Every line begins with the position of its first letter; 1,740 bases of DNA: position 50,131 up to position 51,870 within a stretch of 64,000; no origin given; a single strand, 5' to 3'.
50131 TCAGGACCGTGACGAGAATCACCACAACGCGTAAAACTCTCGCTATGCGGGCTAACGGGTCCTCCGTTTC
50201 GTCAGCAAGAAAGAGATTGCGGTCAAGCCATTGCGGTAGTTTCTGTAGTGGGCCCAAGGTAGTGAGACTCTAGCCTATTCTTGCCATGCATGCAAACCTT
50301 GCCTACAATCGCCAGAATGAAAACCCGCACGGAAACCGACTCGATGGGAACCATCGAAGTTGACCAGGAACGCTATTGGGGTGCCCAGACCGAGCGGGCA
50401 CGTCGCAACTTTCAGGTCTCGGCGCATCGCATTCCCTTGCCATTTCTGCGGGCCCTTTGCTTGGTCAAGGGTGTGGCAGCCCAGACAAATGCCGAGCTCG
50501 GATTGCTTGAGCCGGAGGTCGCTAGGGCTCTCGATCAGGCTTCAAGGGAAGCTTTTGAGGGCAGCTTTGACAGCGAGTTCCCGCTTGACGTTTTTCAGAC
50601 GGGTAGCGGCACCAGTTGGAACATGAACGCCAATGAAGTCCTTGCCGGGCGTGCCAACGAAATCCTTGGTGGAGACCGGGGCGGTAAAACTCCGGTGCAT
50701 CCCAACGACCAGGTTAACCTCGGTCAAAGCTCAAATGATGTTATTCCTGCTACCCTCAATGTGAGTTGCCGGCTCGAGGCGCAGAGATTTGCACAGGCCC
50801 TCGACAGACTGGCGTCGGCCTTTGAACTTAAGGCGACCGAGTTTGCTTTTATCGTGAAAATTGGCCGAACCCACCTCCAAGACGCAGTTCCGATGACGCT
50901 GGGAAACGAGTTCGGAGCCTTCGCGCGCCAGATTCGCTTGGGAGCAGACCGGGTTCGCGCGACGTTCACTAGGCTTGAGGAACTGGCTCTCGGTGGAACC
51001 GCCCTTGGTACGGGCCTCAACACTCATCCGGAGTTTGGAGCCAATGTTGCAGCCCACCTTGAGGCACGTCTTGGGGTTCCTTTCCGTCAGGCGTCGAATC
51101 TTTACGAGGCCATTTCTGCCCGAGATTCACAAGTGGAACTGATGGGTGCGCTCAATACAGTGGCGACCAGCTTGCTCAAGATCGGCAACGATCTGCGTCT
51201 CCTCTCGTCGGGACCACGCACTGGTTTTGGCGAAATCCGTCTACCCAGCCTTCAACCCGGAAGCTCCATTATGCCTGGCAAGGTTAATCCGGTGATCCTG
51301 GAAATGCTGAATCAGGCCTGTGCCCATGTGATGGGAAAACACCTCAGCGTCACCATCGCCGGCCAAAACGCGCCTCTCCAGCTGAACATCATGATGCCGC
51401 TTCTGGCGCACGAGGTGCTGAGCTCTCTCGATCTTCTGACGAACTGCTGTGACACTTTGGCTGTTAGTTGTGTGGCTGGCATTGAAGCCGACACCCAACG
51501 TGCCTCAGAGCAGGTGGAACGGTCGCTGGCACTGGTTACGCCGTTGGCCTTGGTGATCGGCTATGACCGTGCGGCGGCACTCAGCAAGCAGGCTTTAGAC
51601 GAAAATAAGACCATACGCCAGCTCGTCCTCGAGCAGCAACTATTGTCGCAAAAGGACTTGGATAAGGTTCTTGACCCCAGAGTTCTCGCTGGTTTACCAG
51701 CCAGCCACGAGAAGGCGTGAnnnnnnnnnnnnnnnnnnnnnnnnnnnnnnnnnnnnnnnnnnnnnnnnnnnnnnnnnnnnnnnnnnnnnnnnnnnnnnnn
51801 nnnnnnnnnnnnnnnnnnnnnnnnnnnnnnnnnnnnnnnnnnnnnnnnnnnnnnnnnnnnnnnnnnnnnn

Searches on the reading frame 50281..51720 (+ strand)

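Call 64: search_protein_families(library=pfam, proteins=[window:50281-51720:+], max_evalue=0.00001)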
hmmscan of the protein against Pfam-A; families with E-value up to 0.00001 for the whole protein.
window:50281-51720:+ (479 aa): 2 families
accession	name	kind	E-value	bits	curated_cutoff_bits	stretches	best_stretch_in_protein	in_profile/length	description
PF00206.25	Lyase_1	-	9.5e-90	301.6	27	1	23-352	1-312/312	Lyase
PF10415.14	FumaraseC_C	-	1.8e-17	63.9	32.5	1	418-470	1-53/54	Fumarase C C-terminus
